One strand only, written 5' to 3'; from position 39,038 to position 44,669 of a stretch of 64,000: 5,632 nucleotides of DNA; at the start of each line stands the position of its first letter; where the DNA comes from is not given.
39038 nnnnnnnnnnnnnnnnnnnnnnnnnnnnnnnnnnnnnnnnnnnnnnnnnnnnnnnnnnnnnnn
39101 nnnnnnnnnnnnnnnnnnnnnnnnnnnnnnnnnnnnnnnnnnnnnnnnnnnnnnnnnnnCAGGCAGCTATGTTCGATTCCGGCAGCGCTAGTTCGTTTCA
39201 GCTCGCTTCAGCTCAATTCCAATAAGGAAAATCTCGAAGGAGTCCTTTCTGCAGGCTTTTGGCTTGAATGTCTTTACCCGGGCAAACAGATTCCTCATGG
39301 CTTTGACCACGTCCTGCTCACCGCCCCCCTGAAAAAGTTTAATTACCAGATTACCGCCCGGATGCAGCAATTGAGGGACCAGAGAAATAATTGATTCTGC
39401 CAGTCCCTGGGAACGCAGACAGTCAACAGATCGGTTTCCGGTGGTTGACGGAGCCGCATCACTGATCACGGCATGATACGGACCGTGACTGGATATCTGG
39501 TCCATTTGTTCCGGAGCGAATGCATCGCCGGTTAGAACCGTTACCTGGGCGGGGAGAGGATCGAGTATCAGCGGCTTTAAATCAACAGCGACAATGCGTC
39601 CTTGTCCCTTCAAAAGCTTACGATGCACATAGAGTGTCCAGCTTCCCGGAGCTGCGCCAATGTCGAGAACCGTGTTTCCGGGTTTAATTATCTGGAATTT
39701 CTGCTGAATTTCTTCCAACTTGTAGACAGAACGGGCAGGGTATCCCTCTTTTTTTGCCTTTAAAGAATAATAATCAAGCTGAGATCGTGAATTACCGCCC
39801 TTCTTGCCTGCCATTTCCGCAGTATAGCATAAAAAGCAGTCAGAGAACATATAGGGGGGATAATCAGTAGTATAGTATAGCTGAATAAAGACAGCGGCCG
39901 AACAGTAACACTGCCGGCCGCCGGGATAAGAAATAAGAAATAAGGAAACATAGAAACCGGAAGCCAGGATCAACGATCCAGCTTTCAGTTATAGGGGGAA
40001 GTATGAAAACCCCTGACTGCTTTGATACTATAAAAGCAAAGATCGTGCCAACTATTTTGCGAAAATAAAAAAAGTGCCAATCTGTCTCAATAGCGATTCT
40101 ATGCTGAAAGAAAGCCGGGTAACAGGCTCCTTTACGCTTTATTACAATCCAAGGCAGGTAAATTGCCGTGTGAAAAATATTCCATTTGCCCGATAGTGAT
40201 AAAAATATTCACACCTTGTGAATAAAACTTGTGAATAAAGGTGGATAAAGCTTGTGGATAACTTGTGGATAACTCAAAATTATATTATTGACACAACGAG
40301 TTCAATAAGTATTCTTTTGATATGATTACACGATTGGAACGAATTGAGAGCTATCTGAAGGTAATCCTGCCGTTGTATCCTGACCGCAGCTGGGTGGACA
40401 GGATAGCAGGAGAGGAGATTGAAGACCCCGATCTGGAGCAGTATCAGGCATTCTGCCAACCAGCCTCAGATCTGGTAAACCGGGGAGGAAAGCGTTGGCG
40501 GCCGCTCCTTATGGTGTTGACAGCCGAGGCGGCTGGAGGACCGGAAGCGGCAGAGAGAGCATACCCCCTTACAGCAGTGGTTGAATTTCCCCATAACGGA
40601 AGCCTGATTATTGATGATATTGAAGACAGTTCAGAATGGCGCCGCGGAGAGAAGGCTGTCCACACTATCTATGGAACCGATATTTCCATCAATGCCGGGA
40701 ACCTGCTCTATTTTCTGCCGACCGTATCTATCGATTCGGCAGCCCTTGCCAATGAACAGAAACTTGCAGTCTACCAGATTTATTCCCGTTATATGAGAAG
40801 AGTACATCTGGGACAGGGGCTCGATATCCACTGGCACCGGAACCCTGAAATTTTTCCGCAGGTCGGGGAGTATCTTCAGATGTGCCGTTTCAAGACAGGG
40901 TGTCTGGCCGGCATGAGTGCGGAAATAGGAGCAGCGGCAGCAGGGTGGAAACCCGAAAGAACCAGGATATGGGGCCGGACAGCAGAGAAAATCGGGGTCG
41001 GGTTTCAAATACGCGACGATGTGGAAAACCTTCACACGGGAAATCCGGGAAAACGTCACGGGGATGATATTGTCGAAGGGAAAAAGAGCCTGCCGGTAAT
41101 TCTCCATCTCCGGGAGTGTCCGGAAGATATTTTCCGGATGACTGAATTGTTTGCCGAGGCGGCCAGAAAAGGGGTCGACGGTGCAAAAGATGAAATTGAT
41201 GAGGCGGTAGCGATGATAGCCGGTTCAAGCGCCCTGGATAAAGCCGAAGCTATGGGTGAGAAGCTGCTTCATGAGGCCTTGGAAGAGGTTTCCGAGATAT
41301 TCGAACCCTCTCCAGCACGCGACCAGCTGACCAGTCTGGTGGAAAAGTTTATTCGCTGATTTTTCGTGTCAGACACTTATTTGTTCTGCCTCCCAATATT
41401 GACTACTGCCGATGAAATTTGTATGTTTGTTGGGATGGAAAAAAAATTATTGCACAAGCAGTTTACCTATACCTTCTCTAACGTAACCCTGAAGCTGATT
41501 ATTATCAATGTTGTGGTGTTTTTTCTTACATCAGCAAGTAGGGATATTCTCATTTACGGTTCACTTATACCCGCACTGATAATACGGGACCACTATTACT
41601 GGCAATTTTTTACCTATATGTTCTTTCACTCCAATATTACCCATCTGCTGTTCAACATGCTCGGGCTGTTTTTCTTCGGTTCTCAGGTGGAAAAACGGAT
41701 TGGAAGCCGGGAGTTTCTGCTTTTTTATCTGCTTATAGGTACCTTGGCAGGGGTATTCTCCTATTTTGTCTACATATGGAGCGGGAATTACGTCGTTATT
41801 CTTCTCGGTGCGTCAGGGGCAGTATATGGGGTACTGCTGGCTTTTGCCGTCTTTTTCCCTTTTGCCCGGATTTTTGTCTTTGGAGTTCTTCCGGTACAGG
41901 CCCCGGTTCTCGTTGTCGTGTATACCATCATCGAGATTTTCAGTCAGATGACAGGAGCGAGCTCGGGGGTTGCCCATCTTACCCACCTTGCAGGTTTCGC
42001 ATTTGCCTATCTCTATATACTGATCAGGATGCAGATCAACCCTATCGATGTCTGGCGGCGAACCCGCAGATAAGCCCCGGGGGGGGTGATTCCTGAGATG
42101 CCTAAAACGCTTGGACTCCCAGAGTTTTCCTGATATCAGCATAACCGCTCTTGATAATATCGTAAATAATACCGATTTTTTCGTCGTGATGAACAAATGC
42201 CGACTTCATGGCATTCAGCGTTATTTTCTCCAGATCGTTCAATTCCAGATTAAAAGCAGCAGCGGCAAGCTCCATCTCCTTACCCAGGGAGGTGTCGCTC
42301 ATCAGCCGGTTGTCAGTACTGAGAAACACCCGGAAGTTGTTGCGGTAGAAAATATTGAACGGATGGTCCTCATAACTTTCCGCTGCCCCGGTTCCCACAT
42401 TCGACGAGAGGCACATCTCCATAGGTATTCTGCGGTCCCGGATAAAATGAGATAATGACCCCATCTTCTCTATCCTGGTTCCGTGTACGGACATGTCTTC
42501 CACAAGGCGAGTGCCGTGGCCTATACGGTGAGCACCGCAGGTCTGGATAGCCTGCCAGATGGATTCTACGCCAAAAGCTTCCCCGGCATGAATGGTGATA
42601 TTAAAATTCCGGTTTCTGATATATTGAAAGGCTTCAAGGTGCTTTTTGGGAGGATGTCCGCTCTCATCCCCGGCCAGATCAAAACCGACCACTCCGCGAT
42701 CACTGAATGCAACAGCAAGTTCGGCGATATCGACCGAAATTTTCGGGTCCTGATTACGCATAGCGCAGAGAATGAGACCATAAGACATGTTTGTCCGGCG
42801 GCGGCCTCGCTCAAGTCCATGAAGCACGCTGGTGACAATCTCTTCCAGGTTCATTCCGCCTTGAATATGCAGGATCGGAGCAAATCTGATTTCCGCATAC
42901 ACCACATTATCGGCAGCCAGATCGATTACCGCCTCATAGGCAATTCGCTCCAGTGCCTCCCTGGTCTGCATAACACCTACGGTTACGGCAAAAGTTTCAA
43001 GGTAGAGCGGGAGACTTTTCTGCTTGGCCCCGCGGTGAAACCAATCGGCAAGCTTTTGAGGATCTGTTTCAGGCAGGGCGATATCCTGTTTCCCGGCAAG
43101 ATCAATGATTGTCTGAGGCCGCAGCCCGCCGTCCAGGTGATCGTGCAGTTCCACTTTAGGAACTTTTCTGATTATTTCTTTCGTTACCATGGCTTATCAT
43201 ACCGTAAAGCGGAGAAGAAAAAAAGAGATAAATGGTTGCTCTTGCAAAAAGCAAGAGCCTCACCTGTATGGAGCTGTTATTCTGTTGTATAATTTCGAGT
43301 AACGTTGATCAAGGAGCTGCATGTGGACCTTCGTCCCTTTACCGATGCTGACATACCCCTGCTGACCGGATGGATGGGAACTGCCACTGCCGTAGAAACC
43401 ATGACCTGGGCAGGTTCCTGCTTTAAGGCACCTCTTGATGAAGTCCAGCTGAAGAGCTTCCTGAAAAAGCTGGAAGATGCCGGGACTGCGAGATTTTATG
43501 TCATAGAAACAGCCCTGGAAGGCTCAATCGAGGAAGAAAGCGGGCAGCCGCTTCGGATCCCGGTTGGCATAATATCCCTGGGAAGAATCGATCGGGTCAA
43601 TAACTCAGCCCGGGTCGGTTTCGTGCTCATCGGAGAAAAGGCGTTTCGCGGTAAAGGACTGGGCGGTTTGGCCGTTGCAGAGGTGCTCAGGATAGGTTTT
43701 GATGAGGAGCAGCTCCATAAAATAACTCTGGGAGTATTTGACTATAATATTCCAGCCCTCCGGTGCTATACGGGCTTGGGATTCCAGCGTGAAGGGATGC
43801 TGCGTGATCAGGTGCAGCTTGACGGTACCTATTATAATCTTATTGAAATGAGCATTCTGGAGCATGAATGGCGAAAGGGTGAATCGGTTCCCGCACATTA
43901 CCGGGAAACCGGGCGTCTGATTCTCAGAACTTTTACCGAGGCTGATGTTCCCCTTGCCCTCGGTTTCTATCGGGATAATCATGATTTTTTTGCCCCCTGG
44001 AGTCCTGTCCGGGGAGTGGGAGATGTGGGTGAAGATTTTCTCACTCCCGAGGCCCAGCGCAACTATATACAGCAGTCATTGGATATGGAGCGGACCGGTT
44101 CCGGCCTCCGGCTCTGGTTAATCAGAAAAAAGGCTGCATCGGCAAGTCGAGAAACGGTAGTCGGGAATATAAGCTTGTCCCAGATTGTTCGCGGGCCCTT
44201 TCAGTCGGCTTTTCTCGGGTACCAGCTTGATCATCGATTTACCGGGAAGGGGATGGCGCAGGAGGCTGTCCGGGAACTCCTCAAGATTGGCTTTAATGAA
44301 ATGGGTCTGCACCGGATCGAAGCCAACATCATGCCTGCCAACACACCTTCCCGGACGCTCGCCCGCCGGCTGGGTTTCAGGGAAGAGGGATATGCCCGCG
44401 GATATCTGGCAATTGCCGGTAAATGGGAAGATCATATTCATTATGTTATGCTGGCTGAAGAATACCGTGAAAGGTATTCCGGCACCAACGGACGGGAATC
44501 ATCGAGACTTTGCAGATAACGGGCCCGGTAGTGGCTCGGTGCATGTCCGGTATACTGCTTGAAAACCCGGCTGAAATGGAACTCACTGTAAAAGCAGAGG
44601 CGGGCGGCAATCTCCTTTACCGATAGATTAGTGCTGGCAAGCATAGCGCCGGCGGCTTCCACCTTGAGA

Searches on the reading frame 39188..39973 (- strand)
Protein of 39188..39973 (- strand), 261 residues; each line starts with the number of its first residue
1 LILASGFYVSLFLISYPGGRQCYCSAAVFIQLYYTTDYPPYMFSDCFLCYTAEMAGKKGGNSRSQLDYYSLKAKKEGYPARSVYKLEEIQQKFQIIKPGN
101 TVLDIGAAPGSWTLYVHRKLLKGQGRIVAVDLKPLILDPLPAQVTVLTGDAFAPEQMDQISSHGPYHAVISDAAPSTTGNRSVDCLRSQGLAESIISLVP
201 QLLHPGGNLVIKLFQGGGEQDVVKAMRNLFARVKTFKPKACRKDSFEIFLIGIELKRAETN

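Call 66: search_protein_families(library=pfam, proteins=[window:39188-39973:-], max_evalue=0.001)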
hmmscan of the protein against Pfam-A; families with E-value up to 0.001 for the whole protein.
window:39188-39973:- (261 aa): 2 families
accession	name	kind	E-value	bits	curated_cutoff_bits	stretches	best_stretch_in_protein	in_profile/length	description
PF01728.25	FtsJ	-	1.4e-44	152.6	24.1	1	78-252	1-178/181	FtsJ-like methyltransferase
PF01189.24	Methyltr_RsmB-F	-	0.00046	20.3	27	1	97-142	7-51/199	16S rRNA methyltransferase RsmB/F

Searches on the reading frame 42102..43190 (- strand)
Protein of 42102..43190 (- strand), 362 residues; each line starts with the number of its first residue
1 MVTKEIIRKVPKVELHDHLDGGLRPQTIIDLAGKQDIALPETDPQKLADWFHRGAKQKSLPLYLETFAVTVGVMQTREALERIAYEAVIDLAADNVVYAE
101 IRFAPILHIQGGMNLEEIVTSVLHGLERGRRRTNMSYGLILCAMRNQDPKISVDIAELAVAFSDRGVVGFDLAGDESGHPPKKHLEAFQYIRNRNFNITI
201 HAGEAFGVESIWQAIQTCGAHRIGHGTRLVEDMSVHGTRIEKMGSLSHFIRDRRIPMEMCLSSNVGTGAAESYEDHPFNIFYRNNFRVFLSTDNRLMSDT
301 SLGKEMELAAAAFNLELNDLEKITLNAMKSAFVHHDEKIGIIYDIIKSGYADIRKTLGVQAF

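Call 66: search_protein_families(library=pfam, proteins=[window:42102-43190:-], max_evalue=0.001)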
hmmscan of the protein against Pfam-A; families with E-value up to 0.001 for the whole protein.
window:42102-43190:- (362 aa): 2 families
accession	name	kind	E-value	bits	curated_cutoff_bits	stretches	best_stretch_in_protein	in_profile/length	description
PF00962.28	A_deaminase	-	3.1e-102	342.5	27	1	11-347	1-329/330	Adenosine deaminase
PF19326.5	AMP_deaminase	-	0.00089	18.2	27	0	229-356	472-603/630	AMP deaminase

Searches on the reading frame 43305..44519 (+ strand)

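Call 66: search_protein_families(library=pfam, proteins=[window:43305-44519:+], max_evalue=0.001)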
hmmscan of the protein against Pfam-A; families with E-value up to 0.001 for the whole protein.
window:43305-44519:+ (404 aa): 5 families
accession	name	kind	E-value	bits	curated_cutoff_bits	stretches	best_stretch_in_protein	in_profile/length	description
PF13302.13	Acetyltransf_3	-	3e-37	128.8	25.4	2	204-359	1-138/138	Acetyltransferase (GNAT) domain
PF00583.31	Acetyltransf_1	-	2.5e-18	66.9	20.7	2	79-160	41-116/116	Acetyltransferase (GNAT) family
PF13420.13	Acetyltransf_4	-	2.6e-08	34.5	24.3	1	284-378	59-154/155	Acetyltransferase (GNAT) domain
PF13523.12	Acetyltransf_8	-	4e-07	30.2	27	0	107-164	84-141/145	Acetyltransferase (GNAT) domain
PF08445.16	FR47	-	7e-07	29.6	22.1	0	301-360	22-79/86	FR47-like protein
